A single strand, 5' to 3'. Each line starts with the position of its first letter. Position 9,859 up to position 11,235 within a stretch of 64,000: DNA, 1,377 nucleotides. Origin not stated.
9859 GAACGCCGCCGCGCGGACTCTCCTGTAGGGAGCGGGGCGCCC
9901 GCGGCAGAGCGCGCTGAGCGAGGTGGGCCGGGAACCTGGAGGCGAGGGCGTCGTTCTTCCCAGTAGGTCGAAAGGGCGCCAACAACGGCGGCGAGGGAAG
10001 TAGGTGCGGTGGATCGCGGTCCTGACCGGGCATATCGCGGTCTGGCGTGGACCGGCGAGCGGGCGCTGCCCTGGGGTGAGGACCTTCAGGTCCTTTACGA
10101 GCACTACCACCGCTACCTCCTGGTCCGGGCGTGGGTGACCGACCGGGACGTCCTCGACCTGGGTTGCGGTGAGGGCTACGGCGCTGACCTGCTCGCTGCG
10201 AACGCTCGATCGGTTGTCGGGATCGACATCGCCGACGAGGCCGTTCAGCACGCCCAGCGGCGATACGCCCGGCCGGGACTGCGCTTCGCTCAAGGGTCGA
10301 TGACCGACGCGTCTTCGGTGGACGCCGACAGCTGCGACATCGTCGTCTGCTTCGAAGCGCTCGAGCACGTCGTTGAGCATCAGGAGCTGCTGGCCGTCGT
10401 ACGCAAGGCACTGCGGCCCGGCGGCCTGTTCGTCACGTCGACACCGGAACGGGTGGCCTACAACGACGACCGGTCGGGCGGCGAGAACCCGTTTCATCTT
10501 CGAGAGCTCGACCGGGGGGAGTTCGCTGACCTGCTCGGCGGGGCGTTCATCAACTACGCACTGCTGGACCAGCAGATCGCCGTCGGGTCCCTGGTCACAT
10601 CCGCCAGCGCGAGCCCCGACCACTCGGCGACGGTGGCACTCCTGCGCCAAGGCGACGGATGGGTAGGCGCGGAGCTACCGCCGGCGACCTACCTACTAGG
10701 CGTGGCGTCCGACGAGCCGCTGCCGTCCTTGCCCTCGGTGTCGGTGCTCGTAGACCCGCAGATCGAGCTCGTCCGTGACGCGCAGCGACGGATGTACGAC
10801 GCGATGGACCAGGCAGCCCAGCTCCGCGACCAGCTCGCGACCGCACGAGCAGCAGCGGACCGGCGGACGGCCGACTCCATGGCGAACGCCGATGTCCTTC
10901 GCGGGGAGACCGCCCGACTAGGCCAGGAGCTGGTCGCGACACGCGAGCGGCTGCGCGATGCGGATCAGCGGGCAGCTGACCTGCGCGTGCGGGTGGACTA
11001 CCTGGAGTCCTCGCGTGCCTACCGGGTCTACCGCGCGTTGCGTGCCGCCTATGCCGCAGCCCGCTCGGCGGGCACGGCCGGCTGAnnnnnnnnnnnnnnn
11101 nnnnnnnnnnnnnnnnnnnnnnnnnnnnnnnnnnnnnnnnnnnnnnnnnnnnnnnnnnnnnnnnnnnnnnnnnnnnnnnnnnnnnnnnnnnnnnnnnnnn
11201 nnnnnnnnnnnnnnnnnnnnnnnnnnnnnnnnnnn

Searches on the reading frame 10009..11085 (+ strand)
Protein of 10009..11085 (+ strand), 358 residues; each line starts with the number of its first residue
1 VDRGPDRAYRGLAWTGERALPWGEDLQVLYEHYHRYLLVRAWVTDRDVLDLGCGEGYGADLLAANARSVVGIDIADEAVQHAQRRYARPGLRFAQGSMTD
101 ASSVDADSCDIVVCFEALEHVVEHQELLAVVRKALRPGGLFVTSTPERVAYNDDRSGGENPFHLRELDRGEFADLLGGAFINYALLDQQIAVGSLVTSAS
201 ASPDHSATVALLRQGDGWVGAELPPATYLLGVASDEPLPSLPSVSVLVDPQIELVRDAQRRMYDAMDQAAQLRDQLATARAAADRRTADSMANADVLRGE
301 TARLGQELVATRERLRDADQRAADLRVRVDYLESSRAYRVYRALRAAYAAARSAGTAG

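Call 41: search_protein_families(library=pfam, proteins=[window:10009-11085:+], max_evalue=0.001)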
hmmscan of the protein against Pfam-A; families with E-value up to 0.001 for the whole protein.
window:10009-11085:+ (358 aa): 13 families
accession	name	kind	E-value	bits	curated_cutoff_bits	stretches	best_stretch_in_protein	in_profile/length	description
PF08241.18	Methyltransf_11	-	1.5e-20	74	21.2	1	49-142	1-94/95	Methyltransferase domain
PF13649.12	Methyltransf_25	-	1e-18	68.2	27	1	48-139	1-97/97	Methyltransferase domain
PF13847.12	Methyltransf_31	-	3.4e-18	66.2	27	1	47-147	6-113/145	Methyltransferase domain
PF13489.12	Methyltransf_23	-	3.5e-17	63.1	27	1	44-159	22-131/164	Methyltransferase domain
PF08242.18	Methyltransf_12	-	4.9e-15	56.5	30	1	49-141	1-98/98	Methyltransferase domain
PF03291.22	mRNA_G-N7_MeTrfase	-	6.3e-09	35.8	26.6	1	45-147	62-184/315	mRNA (guanine-N(7))-methyltransferase domain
PF02353.26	CMAS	-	2e-06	27.8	27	1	47-145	65-166/273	Mycolic acid cyclopropane synthetase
PF05175.20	MTS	-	2.5e-06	27.7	23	1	44-142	31-137/170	Methyltransferase small domain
PF06325.19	PrmA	-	2.7e-05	24.3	22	1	44-144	161-259/296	Ribosomal protein L11 methyltransferase (PrmA)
PF13679.12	Methyltransf_32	-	5.6e-05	23.6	27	1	45-111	26-104/143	Methyltransferase domain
PF03141.22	Methyltransf_29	-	0.00011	21.3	23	1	46-149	119-223/506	Putative S-adenosyl-L-methionine-dependent methyltransferase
PF05724.17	TPMT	-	0.00012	22.2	26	1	47-92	40-86/218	Thiopurine S-methyltransferase (TPMT)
PF05401.17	NodS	-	0.00024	21.5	24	1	41-133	40-131/201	Nodulation protein S (NodS)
